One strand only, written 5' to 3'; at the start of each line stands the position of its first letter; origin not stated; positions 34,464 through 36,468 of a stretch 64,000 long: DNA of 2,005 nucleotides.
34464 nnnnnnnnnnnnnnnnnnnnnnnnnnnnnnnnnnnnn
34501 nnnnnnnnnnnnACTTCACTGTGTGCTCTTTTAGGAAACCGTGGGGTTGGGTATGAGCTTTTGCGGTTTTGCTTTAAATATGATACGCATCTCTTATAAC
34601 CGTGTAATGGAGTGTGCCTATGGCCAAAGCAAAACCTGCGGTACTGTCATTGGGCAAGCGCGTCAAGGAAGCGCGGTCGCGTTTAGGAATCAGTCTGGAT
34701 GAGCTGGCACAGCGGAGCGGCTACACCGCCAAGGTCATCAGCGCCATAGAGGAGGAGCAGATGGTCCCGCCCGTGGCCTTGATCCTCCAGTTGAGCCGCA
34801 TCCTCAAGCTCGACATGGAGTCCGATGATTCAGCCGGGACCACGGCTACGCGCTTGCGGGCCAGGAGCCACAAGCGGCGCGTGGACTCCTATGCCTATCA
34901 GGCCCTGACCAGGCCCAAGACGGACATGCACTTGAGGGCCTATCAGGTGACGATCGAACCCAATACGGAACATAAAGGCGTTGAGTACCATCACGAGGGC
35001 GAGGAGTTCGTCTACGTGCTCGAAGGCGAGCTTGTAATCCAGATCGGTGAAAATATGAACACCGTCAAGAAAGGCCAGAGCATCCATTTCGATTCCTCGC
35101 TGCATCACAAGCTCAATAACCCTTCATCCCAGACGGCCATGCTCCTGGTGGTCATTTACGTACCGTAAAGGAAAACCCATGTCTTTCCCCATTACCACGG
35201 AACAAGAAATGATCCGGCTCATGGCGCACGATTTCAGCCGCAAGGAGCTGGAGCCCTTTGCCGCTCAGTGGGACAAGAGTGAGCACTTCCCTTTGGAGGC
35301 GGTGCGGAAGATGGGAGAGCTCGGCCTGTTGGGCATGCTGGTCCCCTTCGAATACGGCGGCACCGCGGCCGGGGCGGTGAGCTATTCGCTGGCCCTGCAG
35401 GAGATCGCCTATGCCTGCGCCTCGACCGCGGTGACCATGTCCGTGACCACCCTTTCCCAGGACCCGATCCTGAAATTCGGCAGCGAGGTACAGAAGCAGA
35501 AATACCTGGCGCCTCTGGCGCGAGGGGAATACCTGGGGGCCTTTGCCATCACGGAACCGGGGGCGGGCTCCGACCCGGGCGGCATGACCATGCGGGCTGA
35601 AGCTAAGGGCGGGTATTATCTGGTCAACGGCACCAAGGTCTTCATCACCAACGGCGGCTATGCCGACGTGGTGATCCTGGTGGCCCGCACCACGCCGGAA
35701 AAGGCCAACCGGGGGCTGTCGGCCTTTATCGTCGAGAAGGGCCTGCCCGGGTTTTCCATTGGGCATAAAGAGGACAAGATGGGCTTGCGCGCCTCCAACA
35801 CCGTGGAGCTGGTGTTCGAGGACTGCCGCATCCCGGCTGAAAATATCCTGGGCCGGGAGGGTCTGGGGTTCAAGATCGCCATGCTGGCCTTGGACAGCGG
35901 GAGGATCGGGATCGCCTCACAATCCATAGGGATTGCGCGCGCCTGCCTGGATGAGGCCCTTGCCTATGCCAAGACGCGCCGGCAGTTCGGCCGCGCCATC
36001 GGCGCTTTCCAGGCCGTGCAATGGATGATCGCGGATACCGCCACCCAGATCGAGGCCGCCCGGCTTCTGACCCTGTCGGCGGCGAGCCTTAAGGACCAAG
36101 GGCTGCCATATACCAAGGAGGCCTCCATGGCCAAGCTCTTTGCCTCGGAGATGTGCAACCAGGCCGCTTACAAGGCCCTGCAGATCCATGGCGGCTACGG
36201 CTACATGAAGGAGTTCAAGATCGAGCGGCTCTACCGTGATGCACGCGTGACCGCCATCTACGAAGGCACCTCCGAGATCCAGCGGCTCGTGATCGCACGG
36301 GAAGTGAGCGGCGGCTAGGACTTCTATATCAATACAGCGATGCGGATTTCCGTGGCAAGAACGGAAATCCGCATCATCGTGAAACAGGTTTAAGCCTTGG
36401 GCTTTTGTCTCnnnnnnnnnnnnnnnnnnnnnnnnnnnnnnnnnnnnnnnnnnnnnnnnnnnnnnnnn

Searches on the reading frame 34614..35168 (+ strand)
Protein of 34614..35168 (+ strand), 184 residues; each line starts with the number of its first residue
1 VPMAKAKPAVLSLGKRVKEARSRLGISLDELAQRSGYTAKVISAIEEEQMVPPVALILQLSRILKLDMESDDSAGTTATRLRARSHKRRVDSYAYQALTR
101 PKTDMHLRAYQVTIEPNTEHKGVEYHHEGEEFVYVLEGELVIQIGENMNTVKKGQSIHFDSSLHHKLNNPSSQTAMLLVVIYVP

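Call 5: search_protein_families(library=pfam, proteins=[window:34614-35168:+], max_evalue=0.01)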
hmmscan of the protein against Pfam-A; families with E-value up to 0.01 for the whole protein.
window:34614-35168:+ (184 aa): 6 families
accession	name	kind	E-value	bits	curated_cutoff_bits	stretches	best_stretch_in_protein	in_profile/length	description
PF07883.17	Cupin_2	-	5.7e-17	61.6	27.2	1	112-180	3-69/70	Cupin domain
PF12844.13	HTH_19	-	2.5e-08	34.1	30.2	1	14-67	1-54/64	Helix-turn-helix domain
PF01381.28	HTH_3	-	8.4e-07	29.4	23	1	17-68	1-52/55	Helix-turn-helix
PF13560.12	HTH_31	-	2.4e-06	28.2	27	1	13-67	2-57/64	Helix-turn-helix domain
PF01050.24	MannoseP_isomer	-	0.00025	21.6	23.6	1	108-173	29-93/116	Mannose-6-phosphate isomerase C-terminal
PF13413.12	HTH_25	-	0.00057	20.1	24.6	1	18-50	3-35/62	Helix-turn-helix domain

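Call 6: search_protein_families(library=ncbifam, proteins=[window:34614-35168:+], max_evalue=0.01)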
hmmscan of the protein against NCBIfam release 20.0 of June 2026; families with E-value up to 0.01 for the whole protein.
window:34614-35168:+ (184 aa): 12 families
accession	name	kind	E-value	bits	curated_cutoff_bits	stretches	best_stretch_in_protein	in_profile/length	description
NF007408.0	PRK09943.1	equivalog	1.4e-15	57.3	211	2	11-68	6-63/185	HTH-type transcriptional regulator PuuR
TIGR00270.2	TIGR00270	equivalog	5.4e-09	36.1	110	1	14-74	77-137/159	multiprotein bridging factor aMBF1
NF050094.1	BetDgalsidMYCTU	equivalog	4.2e-08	33.4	175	1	123-184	49-111/113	beta-D-galactosidase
TIGR03214.2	ura-cupin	equivalog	7.2e-07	28.9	200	1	95-178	35-119/249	(S)-ureidoglycine aminohydrolase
NF006015.0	PRK08154.1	subfamily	6.6e-05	22.2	204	1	5-69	23-87/314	anaerobic benzoate catabolism transcriptional regulator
TIGR03070.1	couple_hipB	subfamily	0.00018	21.4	71.65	1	13-66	3-56/58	type II toxin-antitoxin system Y4mF family antitoxin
NF003162.0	PRK04140.1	equivalog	0.00027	20.1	263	1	14-68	128-182/317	transcriptional regulator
TIGR01479.1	GMP_PMI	equivalog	0.00033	19.6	372.95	1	102-173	370-440/467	mannose-1-phosphate guanylyltransferase/mannose-6-phosphate isomerase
NF008376.0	PRK11171.1-5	equivalog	0.0028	16.9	338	1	108-176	69-137/278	(S)-ureidoglycine aminohydrolase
NF040771.1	AAH_UGLYAH2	exception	0.006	15.8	350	1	108-175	64-131/267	bifunctional allantoicase/(S)-ureidoglycine aminohydrolase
NF008373.0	PRK11171.1-2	equivalog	0.007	15.6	445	0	109-177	70-138/274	(S)-ureidoglycine aminohydrolase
NF052239.1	antitox_spr1629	equivalog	0.0098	15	335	0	13-69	3-59/377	spr1629 family repressor/antitoxin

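Call 18: find_related_loci(query=window:34620-35168:+, collection=genome_contigs, flank=10000)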
Query window:34620-35168:+ (182 aa) in genome_contigs; peptide patterns used: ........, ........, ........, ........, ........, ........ (x = any residue, [..] = any of these).
273 stretches matched a pattern; 154 encode a relative of the query (tblastn E <= 1e-3); the best 80 are kept; 80 distinct loci.
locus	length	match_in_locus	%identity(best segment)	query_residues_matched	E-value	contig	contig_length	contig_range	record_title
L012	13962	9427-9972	90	1-182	7e-111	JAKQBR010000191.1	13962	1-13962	MAG: Deltaproteobacteria bacterium isolate USCA_metabat.134_sub k141_552884, whole genome shotgun sequence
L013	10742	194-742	63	1-182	2e-76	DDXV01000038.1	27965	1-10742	MAG TPA_asm: Syntrophaceae bacterium UBA2251 UBA2251_contig_8655, whole genome shotgun sequence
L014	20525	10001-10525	65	9-182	3e-75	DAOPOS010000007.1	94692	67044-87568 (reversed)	MAG TPA_asm: Syntrophales bacterium isolate AMR_MDS_1568 NODE_270_length_94692_cov_11.841563, whole genome shotgun seque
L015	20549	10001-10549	62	1-182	8e-75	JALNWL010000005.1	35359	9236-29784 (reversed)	MAG: Syntrophales bacterium isolate SO_2016_LW2 bin 162 scaffold01970_LW138R_2016, whole genome shotgun sequence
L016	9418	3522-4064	58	1-182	4e-72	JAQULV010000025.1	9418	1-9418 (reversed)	MAG: Smithellaceae bacterium isolate STD1_139 NODE_21702_length_9418_cov_2.263050_Sandtown_D1, whole genome shotgun sequ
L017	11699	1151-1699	57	1-182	5e-69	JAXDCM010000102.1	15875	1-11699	MAG: Syntrophales bacterium isolate POMEDNA-B44 Raw1_k127_1105886, whole genome shotgun sequence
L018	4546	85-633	56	1-182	3e-68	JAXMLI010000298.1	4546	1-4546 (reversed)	MAG: Smithellaceae bacterium isolate L4_metabat.bin.25 k141_115981, whole genome shotgun sequence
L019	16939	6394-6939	54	1-182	1e-67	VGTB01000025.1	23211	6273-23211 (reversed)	MAG: Deltaproteobacteria bacterium isolate M_DeepCast_400m_m1_009 M_DeepCast_400m_m1_009_Ga0194112_10003124, whole genom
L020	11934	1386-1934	55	1-182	3e-67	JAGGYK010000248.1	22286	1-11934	MAG: Deltaproteobacteria bacterium isolate AUK176 PB_MBMC_130_c_000000000258, whole genome shotgun sequence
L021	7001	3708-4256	56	1-182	2e-67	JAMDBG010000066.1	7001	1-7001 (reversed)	MAG: Deltaproteobacteria bacterium isolate FK_Sedi_B_Bin.221 NODE_47241_length_7001_cov_1.6526, whole genome shotgun seq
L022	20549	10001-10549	55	1-182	7e-67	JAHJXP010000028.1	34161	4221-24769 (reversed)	MAG: Proteobacteria bacterium isolate UML_B.mb.18 UML_B.mb.18_k141_11184, whole genome shotgun sequence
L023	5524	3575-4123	54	1-182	1e-65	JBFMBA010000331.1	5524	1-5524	MAG: Thermodesulfobacteriota bacterium isolate MAG152 MAG152_331, whole genome shotgun sequence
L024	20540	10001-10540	57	4-182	1e-65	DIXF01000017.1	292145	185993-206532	MAG TPA_asm: Syntrophaceae bacterium UBA6087 UBA6087_contig_1907, whole genome shotgun sequence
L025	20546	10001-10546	55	1-182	1e-65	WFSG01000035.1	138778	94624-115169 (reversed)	MAG: Deltaproteobacteria bacterium isolate S016_32 k151_484840, whole genome shotgun sequence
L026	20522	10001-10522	56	10-182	2e-65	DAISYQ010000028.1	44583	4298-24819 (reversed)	MAG TPA_asm: Syntrophales bacterium isolate CTOTU18710 NODE_643_length_44583_cov_8.698078, whole genome shotgun sequence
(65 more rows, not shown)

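Call 57: search_protein_families(library=padloc, proteins=[window:34620-35168:+], max_evalue=0.001)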
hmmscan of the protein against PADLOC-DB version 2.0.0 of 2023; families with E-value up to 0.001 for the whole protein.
window:34620-35168:+ (182 aa): 6 families
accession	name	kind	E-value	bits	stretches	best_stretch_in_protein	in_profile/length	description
PDLC02926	HTH_VI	-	1.7e-07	29.4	1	11-68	2-59/92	-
PDLC04142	capH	-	6e-07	28.5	1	10-79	6-73/103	capH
PDLC03954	RmrA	-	7.3e-07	26.4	1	12-66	12-66/380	-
PDLC03949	RmrA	-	5.4e-06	23.5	1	13-95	5-90/363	-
PDLC03944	RmrA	-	2e-05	21.8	1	12-66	8-62/384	-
PDLC03947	RmrA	-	0.00024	18.1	1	11-66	12-67/383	-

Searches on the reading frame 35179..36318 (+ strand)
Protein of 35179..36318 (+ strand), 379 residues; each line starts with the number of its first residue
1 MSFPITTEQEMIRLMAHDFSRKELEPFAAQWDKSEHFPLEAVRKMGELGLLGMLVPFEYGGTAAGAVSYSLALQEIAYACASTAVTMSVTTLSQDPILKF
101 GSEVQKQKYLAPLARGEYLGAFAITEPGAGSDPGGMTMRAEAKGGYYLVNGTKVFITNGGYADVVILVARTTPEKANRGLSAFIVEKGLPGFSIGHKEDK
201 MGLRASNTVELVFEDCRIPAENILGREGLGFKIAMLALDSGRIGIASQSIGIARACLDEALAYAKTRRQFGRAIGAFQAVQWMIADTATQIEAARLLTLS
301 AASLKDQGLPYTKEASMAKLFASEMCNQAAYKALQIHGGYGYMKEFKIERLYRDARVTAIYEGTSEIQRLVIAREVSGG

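Call 5: search_protein_families(library=pfam, proteins=[window:35179-36318:+], max_evalue=0.01)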
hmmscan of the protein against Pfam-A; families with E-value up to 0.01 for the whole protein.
window:35179-36318:+ (379 aa): 5 families
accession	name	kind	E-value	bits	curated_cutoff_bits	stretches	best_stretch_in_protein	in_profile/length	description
PF00441.29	Acyl-CoA_dh_1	-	2.9e-55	187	22.4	1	230-376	3-149/150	Acyl-CoA dehydrogenase, C-terminal domain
PF02771.21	Acyl-CoA_dh_N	-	8e-37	126.5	22.9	1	6-117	1-113/113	Acyl-CoA dehydrogenase, N-terminal domain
PF02770.24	Acyl-CoA_dh_M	-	3.1e-27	95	33.3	1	121-216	1-97/97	Acyl-CoA dehydrogenase, middle domain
PF08028.16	Acyl-CoA_dh_2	-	1.9e-26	93.4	22.7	1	243-365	1-133/134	Acyl-CoA dehydrogenase, C-terminal domain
PF22924.1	ACOX_C_alpha1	-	5.1e-06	26.8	27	1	313-374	105-166/169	Acyl-CoA oxidase, C-alpha1 domain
